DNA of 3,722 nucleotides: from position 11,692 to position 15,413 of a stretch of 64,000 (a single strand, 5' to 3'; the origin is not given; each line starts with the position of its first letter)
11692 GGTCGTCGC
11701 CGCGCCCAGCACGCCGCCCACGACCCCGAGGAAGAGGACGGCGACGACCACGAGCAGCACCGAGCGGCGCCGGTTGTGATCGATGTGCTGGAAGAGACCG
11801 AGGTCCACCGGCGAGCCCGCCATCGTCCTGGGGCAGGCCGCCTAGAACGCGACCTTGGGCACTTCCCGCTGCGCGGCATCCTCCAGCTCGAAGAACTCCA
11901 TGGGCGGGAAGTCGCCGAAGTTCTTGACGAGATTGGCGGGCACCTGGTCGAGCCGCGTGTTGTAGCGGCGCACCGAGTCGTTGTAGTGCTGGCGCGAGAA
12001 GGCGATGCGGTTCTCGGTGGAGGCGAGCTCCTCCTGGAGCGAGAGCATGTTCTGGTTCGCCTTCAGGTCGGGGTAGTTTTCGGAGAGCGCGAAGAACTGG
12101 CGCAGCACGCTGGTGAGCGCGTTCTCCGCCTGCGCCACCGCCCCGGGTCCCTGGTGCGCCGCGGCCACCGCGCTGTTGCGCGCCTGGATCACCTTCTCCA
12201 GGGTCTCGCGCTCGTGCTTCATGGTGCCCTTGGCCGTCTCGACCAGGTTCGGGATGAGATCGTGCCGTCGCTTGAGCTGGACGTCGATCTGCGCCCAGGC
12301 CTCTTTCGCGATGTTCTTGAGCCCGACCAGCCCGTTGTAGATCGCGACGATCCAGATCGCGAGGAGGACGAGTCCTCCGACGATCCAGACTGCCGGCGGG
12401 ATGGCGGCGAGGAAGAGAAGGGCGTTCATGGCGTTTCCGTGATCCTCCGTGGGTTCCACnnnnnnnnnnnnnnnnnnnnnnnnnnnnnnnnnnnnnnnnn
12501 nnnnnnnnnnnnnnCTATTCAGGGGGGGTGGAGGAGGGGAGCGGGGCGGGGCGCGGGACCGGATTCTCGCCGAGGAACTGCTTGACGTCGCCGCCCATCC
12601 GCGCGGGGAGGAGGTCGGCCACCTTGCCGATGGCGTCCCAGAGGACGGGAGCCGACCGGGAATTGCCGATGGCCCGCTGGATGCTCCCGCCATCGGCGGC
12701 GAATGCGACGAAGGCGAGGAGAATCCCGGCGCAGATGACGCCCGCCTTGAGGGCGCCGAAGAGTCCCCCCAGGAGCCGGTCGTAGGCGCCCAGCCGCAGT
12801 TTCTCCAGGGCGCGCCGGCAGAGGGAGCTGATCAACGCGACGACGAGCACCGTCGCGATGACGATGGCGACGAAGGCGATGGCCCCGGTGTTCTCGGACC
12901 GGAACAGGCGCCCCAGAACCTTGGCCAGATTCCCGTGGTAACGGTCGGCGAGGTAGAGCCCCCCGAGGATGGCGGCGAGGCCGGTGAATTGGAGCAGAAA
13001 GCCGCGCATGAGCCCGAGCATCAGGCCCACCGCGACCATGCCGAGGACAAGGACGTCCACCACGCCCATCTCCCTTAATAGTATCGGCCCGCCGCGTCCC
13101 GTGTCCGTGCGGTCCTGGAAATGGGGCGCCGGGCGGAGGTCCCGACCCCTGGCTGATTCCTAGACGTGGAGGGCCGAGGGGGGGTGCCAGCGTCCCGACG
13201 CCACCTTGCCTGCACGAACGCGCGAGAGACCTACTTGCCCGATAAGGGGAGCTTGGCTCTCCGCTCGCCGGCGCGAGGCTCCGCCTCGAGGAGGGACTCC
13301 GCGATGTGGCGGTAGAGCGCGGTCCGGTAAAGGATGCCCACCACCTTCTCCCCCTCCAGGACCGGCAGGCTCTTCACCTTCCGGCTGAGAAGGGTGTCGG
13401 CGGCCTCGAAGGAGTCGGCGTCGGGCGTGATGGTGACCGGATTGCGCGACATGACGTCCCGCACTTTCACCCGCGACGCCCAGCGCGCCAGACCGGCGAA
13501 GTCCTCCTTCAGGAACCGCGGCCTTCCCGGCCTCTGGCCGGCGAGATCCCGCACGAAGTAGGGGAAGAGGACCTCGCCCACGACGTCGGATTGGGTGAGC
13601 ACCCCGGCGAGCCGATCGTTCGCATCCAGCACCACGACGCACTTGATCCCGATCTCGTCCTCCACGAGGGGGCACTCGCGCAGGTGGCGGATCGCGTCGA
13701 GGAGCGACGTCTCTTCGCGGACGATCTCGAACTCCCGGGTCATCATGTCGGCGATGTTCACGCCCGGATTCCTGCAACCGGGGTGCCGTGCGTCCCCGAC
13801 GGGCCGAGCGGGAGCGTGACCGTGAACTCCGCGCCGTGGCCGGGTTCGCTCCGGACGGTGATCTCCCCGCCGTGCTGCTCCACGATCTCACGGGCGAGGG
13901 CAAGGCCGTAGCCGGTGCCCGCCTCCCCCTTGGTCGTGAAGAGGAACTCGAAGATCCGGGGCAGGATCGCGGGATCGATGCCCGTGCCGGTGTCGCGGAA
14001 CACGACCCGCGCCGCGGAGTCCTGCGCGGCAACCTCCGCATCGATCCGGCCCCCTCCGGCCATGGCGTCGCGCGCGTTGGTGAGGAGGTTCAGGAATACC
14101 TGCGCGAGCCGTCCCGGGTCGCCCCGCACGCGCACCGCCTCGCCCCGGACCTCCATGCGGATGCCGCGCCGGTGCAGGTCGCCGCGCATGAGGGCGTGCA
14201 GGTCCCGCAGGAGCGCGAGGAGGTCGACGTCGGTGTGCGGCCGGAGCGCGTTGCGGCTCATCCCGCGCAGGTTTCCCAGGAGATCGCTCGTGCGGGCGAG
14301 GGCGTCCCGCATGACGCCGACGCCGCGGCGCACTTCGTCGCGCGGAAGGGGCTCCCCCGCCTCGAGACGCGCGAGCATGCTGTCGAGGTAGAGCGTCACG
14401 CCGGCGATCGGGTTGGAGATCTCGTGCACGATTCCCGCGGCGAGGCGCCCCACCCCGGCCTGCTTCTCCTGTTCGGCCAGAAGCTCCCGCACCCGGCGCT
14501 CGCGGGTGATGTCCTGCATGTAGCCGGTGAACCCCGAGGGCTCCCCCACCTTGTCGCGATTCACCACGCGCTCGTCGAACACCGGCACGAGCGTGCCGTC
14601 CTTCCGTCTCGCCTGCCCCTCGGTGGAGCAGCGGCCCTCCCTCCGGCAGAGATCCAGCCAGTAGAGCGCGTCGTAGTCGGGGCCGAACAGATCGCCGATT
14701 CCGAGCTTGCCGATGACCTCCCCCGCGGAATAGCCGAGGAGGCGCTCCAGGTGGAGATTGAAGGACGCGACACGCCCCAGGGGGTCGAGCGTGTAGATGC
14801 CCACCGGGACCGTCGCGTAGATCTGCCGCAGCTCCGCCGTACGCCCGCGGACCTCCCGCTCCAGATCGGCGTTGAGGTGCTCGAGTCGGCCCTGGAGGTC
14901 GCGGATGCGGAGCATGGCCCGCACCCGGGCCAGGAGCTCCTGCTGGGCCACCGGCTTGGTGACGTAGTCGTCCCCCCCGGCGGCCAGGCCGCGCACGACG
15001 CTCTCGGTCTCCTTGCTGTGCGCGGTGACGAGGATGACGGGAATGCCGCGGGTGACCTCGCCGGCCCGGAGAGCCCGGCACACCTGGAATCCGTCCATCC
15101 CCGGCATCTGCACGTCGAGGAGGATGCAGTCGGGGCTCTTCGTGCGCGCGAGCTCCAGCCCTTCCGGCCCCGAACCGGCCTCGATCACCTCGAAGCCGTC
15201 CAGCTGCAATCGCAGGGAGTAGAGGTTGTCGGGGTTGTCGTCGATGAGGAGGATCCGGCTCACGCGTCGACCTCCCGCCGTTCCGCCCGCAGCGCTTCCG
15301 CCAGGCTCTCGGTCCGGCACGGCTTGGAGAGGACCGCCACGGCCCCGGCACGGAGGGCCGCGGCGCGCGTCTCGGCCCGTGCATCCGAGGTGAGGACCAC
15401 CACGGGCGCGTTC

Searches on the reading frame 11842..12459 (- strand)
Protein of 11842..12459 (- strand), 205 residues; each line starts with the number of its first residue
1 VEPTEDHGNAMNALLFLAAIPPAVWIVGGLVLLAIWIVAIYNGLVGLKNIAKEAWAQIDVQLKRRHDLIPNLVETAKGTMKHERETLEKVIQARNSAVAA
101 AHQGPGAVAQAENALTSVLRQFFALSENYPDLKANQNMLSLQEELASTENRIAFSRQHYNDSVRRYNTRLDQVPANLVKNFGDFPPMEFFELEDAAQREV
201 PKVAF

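Call 21: search_protein_families(library=pfam, proteins=[window:11842-12459:-], max_evalue=0.0001)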
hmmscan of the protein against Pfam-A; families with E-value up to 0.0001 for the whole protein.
window:11842-12459:- (205 aa): 1 family
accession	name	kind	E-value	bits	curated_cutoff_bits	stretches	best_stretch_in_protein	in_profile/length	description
PF04011.17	LemA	-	2.8e-58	196.4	26.2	1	54-205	1-149/149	LemA family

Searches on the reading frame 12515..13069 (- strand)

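Call 21: search_protein_families(library=pfam, proteins=[window:12515-13069:-], max_evalue=0.0001)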
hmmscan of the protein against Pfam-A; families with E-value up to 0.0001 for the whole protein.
window:12515-13069:- (184 aa): 1 family
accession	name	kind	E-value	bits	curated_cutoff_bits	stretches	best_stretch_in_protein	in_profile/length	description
PF02674.22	Colicin_V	-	2.4e-24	86.4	29.3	1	4-143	1-139/144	Colicin V production protein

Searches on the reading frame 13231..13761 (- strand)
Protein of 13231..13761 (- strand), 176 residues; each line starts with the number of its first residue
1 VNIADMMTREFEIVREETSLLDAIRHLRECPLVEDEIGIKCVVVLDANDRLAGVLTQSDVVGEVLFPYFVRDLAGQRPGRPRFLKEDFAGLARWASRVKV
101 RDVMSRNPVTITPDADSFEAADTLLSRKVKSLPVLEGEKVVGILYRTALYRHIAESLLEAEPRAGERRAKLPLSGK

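Call 21: search_protein_families(library=pfam, proteins=[window:13231-13761:-], max_evalue=0.0001)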
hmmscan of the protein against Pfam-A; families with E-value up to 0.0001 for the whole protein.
window:13231-13761:- (176 aa): 1 family
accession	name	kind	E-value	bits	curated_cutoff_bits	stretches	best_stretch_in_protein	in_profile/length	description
PF00571.33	CBS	-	8e-23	81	24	2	100-154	1-56/57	CBS domain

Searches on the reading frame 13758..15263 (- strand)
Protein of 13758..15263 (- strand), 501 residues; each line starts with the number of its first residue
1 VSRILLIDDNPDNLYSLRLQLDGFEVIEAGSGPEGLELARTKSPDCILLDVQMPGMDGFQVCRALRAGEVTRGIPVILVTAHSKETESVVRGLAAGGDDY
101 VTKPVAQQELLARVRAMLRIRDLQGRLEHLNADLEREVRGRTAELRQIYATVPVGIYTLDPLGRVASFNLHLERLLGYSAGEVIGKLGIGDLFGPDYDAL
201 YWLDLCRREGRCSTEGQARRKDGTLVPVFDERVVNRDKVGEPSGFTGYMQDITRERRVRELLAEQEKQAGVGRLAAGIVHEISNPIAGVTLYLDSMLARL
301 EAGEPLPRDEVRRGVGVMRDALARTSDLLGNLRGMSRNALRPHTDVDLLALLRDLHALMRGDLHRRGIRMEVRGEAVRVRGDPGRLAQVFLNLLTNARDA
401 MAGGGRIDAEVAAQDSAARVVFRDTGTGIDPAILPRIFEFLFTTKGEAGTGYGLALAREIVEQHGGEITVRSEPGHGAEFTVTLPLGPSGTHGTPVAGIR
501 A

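Call 22: search_protein_families(library=pfam, proteins=[window:13758-15263:-], max_evalue=0.0001)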
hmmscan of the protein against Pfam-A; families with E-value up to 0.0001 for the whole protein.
window:13758-15263:- (501 aa): 5 families
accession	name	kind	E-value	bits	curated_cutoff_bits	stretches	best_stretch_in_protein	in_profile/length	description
PF02518.31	HATPase_c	-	1.6e-28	99.8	26.4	1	381-487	1-110/111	Histidine kinase-, DNA gyrase B-, and HSP90-like ATPase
PF00072.30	Response_reg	-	7e-27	94.2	30.2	1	4-115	1-111/111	Response regulator receiver domain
PF13426.13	PAS_9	-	6.7e-09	36.4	27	1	153-253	1-102/103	PAS domain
PF00989.32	PAS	-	8e-09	35.9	22.6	1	144-252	2-113/113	PAS fold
PF00512.31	HisKA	-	1.4e-05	25.4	26.9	1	272-337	3-62/66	His Kinase A (phospho-acceptor) domain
